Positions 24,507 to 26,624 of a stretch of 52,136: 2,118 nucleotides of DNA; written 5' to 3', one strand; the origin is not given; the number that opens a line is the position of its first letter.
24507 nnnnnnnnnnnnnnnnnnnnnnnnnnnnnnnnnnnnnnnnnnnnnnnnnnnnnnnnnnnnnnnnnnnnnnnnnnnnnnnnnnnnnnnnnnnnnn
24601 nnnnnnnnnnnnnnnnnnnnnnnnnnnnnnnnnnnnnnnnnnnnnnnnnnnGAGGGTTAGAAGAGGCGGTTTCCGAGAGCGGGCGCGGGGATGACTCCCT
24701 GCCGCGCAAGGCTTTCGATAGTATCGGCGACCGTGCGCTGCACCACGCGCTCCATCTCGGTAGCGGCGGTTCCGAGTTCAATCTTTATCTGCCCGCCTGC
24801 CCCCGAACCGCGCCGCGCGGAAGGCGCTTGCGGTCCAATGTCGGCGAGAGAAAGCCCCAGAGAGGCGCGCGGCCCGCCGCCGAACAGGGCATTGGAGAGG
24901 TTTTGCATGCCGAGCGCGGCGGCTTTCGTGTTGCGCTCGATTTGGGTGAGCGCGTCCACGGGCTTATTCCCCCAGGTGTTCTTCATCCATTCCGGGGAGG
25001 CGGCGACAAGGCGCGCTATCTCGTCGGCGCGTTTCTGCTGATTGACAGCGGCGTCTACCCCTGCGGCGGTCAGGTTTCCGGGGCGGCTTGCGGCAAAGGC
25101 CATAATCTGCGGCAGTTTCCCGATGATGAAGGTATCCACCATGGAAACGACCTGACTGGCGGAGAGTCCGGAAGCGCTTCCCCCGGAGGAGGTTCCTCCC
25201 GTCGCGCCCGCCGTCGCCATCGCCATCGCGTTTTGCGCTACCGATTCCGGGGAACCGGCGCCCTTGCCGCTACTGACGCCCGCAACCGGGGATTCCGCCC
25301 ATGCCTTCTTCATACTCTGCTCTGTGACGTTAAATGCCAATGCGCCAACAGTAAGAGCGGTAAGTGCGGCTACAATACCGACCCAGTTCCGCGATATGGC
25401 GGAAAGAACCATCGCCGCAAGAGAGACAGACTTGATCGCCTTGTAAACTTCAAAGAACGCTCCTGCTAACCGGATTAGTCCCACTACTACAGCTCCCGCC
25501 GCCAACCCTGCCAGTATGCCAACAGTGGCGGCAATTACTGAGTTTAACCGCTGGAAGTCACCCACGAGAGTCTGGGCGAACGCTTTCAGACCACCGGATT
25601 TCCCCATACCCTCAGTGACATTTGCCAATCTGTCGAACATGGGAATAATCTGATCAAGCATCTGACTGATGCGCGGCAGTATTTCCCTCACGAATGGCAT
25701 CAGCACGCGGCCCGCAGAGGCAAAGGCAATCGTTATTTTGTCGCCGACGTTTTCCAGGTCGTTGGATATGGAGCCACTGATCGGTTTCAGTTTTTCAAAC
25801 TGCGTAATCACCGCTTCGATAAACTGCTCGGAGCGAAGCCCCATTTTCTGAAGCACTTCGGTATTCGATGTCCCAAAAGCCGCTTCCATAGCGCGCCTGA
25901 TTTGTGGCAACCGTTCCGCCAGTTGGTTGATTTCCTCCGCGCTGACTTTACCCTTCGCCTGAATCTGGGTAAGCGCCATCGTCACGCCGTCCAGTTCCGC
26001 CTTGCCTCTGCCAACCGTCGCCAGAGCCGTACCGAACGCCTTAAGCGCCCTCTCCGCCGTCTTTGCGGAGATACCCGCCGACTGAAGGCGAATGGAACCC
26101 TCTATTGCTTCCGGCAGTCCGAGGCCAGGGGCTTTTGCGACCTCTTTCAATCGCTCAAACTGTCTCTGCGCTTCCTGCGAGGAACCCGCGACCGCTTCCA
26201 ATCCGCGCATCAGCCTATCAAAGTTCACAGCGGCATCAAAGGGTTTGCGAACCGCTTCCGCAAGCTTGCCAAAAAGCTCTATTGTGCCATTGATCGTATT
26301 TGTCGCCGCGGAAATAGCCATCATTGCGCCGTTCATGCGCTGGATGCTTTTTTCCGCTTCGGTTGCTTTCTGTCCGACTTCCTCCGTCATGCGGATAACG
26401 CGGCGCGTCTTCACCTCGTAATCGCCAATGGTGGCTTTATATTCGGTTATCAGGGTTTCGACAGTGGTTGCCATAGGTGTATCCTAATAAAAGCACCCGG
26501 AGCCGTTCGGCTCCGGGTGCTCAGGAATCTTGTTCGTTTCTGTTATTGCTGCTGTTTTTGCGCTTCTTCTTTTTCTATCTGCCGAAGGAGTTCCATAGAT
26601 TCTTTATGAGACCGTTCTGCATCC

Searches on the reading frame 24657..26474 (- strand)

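Call 25: search_protein_families(library=phrogs, proteins=[window:24657-26474:-], max_evalue=0.001)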
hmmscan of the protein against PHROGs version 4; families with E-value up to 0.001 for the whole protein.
window:24657-26474:- (605 aa): 10 families
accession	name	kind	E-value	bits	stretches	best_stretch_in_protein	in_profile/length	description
phrog_2335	-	tail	1e-17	64.5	1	21-506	440-884/1536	tail length tape measure protein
phrog_973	-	tail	3.2e-15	56.1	1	41-548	93-558/1465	tail length tape measure protein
phrog_18891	-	tail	1e-12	47.8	1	15-211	199-403/1191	tail length tape measure protein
phrog_9807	-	tail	1.3e-10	40.4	1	26-476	270-760/1972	tail length tape measure protein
phrog_16017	-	unknown function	1.4e-10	40.7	1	20-212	198-383/1234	-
phrog_167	-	tail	8.7e-09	34.6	1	16-479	317-728/1555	tail length tape measure protein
phrog_1686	-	tail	3.7e-07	29.3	1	32-336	82-398/1224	tail length tape measure protein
phrog_12798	-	tail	1.3e-06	27.9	1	72-424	59-408/1031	tail length tape measure protein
phrog_8927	-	tail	2.3e-06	26.9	1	22-507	187-654/1619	tail length tape measure protein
phrog_1272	-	tail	3.6e-05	22.7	1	25-189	196-368/1606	tail length tape measure protein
